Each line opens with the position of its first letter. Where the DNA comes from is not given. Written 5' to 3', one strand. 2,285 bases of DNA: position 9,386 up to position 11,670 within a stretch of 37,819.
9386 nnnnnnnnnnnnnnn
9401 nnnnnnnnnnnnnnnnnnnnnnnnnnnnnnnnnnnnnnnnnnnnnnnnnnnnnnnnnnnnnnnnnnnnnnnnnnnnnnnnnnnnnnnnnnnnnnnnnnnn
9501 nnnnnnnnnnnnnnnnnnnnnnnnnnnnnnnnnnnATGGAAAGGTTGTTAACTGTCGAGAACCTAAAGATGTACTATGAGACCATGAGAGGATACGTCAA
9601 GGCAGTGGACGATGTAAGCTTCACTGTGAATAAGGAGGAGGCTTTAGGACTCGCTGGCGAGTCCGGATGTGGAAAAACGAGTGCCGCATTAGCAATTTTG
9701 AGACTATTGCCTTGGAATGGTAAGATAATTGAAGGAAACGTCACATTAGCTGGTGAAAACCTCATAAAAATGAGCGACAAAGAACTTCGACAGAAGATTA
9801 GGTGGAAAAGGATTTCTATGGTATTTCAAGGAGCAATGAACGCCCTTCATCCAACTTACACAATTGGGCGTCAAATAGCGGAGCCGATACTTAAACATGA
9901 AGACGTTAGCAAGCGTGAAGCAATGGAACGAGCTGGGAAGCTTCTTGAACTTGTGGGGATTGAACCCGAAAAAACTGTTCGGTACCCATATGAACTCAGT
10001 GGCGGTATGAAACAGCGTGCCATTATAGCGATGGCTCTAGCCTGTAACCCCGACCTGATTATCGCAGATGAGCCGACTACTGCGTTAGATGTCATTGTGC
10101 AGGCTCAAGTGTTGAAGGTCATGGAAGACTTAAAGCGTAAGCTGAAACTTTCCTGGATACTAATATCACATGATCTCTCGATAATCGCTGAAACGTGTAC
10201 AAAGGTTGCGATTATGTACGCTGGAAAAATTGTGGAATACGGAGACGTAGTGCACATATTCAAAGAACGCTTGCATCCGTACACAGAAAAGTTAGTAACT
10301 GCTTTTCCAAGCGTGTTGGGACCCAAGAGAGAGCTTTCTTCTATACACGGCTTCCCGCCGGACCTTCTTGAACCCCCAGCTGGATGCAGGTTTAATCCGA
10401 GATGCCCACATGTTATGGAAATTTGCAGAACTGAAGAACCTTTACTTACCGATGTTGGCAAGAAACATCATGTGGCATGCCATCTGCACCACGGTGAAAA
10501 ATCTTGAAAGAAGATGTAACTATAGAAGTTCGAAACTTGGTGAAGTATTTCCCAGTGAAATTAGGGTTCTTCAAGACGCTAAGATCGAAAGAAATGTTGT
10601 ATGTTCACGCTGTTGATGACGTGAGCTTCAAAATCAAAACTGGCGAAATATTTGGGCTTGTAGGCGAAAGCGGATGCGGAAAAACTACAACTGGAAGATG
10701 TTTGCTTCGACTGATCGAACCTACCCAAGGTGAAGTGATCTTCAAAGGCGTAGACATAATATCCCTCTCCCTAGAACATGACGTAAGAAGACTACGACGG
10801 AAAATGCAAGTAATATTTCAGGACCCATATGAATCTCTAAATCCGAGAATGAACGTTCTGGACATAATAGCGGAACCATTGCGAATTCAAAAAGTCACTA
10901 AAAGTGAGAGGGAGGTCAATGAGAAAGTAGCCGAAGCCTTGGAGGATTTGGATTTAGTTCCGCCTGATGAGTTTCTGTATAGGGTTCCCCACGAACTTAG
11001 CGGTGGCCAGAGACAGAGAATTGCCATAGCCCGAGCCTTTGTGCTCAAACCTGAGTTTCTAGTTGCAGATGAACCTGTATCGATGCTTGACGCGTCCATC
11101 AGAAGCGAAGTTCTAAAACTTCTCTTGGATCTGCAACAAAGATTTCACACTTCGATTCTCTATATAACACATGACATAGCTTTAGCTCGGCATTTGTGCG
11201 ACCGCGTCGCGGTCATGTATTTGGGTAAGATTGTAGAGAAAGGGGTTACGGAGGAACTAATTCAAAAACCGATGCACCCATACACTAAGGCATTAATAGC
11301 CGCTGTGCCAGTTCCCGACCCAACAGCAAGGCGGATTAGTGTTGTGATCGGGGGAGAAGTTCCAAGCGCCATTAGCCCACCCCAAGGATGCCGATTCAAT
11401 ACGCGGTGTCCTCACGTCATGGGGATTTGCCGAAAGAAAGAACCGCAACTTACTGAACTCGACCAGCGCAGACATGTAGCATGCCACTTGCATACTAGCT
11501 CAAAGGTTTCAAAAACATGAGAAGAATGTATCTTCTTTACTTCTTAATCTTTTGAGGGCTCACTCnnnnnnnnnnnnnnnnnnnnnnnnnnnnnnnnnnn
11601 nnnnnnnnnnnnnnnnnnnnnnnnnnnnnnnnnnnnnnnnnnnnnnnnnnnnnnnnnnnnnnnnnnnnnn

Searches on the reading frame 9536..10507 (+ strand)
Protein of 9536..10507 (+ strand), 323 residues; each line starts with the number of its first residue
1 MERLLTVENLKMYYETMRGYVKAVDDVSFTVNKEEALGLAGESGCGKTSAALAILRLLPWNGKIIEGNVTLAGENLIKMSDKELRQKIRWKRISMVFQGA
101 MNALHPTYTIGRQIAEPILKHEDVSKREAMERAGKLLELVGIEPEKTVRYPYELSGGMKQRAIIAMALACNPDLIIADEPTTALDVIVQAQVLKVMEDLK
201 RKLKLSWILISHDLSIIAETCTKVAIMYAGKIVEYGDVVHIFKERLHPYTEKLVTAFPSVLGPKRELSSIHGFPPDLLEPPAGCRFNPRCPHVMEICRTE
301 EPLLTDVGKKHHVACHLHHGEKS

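Call 7: search_protein_families(library=pfam, proteins=[window:9536-10507:+], max_evalue=0.001)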
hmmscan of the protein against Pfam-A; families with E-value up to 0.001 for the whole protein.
window:9536-10507:+ (323 aa): 3 families
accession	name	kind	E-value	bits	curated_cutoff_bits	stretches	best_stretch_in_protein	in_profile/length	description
PF00005.33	ABC_tran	-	1.2e-26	94.3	25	1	25-182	2-137/137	ABC transporter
PF08352.17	oligo_HPY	-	7.7e-19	68.3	27.1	1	233-297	1-65/65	Oligopeptide/dipeptide transporter, C-terminal region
PF13304.12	AAA_21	-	0.00062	20.4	27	0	147-217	231-303/304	AAA domain, putative AbiEii toxin, Type IV TA system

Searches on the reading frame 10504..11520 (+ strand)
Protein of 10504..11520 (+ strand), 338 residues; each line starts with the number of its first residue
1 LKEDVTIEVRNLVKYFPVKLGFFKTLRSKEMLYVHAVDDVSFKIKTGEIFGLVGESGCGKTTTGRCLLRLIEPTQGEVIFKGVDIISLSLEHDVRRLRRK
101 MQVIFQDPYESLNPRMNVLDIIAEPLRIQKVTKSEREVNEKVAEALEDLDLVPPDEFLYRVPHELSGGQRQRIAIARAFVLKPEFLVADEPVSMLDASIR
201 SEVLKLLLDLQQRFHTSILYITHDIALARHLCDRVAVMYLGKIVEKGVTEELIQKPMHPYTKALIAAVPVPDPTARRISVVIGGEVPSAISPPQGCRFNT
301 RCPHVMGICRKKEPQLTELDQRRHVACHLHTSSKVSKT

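Call 7: search_protein_families(library=pfam, proteins=[window:10504-11520:+], max_evalue=0.001)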
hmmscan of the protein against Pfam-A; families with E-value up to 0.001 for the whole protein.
window:10504-11520:+ (338 aa): 4 families
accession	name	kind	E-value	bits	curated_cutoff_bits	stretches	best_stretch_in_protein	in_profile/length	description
PF00005.33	ABC_tran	-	2.8e-33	115.9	25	1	38-192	2-136/137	ABC transporter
PF08352.17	oligo_HPY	-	1.1e-19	71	27.1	1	244-309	1-65/65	Oligopeptide/dipeptide transporter, C-terminal region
PF13401.12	AAA_22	-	3.5e-05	24.5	27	1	49-148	7-81/130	AAA domain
PF13304.12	AAA_21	-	0.00054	20.6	27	0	157-227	230-302/304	AAA domain, putative AbiEii toxin, Type IV TA system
